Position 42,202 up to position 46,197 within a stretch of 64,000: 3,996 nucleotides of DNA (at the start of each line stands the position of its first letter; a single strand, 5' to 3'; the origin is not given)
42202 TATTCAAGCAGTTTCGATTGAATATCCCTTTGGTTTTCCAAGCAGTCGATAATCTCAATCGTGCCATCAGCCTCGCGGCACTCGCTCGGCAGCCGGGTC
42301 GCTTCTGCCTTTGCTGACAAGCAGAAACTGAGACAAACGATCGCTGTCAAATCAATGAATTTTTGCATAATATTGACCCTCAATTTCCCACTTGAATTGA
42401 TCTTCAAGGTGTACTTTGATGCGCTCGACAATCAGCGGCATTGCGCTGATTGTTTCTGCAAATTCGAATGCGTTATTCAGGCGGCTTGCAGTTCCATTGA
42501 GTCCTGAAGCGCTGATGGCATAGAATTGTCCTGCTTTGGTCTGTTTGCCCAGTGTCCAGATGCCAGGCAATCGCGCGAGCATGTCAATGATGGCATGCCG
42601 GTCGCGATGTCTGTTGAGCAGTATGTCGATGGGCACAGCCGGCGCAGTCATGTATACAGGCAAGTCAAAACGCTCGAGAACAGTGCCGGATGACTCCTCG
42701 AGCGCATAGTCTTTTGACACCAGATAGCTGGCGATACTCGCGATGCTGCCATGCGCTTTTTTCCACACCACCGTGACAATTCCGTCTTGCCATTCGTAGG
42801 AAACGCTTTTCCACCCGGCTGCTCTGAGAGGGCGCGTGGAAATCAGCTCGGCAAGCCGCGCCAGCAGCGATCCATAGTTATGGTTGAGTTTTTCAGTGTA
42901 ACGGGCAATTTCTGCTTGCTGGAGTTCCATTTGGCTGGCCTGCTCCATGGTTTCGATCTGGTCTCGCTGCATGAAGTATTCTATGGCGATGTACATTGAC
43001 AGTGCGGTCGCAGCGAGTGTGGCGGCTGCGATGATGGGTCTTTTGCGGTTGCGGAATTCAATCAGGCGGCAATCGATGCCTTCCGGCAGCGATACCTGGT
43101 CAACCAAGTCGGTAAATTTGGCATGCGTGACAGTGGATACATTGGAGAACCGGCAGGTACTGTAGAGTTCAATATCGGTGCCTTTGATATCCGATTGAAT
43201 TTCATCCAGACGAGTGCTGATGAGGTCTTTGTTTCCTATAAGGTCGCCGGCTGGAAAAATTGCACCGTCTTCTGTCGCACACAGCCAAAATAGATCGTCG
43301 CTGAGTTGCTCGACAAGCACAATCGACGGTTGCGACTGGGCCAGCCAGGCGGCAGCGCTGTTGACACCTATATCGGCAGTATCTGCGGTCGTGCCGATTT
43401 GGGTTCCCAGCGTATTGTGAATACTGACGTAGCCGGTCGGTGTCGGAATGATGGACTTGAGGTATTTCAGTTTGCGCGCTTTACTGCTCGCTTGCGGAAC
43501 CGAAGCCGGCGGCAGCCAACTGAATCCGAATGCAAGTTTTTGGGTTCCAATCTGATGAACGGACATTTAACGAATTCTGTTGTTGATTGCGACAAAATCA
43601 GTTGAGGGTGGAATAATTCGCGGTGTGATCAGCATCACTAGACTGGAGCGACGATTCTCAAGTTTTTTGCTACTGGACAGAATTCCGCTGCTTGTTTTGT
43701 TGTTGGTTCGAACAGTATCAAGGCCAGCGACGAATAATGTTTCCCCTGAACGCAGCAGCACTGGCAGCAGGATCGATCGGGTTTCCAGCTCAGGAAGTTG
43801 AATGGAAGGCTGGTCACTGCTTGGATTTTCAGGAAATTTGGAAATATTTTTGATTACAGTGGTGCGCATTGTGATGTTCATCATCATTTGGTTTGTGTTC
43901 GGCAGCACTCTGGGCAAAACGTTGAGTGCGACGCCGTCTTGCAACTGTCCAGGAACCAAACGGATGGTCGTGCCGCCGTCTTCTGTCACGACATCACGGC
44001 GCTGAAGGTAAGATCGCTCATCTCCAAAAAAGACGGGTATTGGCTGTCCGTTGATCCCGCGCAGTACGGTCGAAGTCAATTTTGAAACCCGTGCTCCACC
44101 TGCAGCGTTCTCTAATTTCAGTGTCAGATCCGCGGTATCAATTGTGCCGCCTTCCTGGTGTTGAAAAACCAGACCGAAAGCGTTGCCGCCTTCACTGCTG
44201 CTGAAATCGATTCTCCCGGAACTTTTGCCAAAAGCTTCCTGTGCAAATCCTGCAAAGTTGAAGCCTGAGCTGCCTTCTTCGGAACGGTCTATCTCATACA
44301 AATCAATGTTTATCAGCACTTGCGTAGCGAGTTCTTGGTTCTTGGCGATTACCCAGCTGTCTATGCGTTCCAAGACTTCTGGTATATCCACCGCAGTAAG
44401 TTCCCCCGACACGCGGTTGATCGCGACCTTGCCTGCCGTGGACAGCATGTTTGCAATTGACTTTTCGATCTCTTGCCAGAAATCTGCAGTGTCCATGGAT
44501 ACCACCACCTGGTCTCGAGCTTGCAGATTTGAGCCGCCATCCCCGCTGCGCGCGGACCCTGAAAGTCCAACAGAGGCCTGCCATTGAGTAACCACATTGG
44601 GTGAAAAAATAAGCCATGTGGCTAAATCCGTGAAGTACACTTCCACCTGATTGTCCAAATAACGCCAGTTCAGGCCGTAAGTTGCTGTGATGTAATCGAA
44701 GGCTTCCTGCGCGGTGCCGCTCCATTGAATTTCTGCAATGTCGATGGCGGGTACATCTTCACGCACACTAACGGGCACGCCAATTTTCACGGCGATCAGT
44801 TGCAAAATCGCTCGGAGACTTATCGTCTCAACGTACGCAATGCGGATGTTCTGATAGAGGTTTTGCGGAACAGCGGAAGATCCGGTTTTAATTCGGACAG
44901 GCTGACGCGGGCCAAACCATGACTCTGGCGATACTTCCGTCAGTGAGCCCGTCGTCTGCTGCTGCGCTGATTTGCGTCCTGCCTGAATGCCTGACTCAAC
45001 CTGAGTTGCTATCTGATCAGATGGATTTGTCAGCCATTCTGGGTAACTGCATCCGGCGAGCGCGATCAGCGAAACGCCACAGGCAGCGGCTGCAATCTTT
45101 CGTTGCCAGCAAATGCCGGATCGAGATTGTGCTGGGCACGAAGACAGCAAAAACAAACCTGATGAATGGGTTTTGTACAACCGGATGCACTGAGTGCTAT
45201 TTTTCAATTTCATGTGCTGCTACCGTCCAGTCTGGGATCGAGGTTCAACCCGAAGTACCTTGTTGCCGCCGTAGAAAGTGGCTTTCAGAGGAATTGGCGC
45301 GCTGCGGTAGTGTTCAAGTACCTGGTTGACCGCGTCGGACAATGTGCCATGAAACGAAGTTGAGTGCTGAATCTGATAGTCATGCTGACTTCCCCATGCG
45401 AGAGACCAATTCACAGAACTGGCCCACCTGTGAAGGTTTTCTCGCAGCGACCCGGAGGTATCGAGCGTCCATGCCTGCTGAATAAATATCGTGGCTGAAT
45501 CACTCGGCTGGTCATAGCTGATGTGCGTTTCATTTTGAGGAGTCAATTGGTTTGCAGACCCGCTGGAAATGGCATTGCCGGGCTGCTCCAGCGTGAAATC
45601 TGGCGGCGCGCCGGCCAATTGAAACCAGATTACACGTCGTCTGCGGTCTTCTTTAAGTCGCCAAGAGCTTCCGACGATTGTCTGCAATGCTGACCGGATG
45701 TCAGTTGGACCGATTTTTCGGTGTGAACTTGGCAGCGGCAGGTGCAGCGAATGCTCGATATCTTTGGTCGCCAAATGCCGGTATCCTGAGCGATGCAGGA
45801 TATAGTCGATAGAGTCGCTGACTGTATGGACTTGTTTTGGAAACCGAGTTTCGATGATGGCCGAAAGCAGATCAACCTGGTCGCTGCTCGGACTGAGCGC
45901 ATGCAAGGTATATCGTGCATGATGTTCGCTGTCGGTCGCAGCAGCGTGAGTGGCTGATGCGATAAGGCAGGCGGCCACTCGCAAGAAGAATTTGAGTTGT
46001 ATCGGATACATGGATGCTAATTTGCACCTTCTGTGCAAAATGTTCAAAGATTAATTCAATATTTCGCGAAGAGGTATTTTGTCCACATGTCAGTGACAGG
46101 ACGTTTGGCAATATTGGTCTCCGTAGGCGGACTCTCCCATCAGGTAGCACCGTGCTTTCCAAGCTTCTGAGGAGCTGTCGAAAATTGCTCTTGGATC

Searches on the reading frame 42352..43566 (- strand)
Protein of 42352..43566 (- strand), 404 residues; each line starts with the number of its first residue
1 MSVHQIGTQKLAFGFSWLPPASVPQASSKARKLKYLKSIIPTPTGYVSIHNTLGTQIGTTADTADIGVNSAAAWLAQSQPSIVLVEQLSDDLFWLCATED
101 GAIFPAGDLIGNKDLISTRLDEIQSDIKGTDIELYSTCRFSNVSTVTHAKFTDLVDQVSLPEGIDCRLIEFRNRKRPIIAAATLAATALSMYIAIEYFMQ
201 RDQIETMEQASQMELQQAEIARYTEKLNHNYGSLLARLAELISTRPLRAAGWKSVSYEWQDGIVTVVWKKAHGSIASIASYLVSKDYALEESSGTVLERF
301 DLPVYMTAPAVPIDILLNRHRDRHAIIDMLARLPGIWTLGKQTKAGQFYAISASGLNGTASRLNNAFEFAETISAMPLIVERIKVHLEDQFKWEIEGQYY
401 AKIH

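Call 21: search_protein_families(library=pfam, proteins=[window:42352-43566:-])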
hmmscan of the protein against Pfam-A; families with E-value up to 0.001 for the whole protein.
window:42352-43566:- (404 aa): 1 family
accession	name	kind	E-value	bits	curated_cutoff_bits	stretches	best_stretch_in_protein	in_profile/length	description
PF06864.17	PAP_PilO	-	2.2e-10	40.4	26.7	1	67-275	63-277/419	Pilin accessory protein (PilO)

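Call 71: search_protein_families(library=ncbifam, proteins=[window:42352-43566:-], max_evalue=0.00001)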
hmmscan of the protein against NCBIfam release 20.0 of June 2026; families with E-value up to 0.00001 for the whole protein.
window:42352-43566:- (404 aa): 0 families

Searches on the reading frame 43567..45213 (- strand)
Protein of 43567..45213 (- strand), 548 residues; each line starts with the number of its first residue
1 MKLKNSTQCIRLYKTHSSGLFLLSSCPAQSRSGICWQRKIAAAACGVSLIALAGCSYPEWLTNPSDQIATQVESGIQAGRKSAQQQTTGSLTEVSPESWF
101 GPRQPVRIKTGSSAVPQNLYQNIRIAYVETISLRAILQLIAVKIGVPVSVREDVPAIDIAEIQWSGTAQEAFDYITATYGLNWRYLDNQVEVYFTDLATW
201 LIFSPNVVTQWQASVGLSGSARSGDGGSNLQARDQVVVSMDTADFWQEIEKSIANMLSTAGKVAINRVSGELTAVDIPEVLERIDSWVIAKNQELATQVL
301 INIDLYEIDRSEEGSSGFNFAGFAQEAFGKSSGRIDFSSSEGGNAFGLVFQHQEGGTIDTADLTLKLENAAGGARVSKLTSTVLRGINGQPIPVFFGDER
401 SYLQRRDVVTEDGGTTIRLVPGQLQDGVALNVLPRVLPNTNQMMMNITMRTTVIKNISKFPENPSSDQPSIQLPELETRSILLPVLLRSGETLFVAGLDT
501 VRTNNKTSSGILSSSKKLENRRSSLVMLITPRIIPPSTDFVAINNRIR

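Call 21: search_protein_families(library=pfam, proteins=[window:43567-45213:-])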
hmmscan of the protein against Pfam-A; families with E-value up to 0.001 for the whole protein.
window:43567-45213:- (548 aa): 1 family
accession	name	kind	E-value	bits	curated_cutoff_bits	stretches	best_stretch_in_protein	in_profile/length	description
PF00263.26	Secretin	-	4e-08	33.5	27.5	1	388-534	20-168/169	Bacterial type II and III secretion system protein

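Call 71: search_protein_families(library=ncbifam, proteins=[window:43567-45213:-], max_evalue=0.00001)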
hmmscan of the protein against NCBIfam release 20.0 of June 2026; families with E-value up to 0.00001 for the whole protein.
window:43567-45213:- (548 aa): 3 families
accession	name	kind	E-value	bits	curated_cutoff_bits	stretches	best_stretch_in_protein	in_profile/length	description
TIGR02520.1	pilus_B_mal_scr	equivalog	2e-44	152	287.65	1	152-531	114-511/513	PilN family type IVB pilus formation outer membrane protein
TIGR02519.1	pilus_MshL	equivalog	5.6e-16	58.4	250.2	1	264-513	2-260/290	pilus (MSHA type) biogenesis protein MshL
TIGR02515.1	IV_pilus_PilQ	subfamily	6.6e-07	28.7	284.35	0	250-342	124-215/428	type IV pilus secretin PilQ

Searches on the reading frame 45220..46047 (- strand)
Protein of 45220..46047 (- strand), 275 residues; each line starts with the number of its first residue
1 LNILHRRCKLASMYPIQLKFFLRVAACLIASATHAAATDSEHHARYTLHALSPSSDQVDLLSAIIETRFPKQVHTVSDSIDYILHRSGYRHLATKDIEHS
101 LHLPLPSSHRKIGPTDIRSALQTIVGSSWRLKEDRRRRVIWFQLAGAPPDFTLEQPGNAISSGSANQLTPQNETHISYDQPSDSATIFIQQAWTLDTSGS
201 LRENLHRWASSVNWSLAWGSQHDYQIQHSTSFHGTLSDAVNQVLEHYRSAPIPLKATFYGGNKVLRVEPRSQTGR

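Call 21: search_protein_families(library=pfam, proteins=[window:45220-46047:-])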
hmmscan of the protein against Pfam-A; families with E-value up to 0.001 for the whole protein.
window:45220-46047:- (275 aa): 1 family
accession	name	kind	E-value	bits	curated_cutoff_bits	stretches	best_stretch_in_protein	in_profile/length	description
PF10671.14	TcpQ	-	2.2e-20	72.9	27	1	191-268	1-78/80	Toxin co-regulated pilus biosynthesis protein Q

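Call 71: search_protein_families(library=ncbifam, proteins=[window:45220-46047:-], max_evalue=0.00001)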
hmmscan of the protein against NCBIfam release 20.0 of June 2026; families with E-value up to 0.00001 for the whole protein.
window:45220-46047:- (275 aa): 1 family
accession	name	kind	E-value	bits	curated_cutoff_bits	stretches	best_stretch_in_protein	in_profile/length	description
TIGR03748.1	conj_PilL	equivalog_domain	2.2e-23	82.4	64.15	1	44-142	4-105/105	PFGI-1 class ICE element type IV pilus protein PilL2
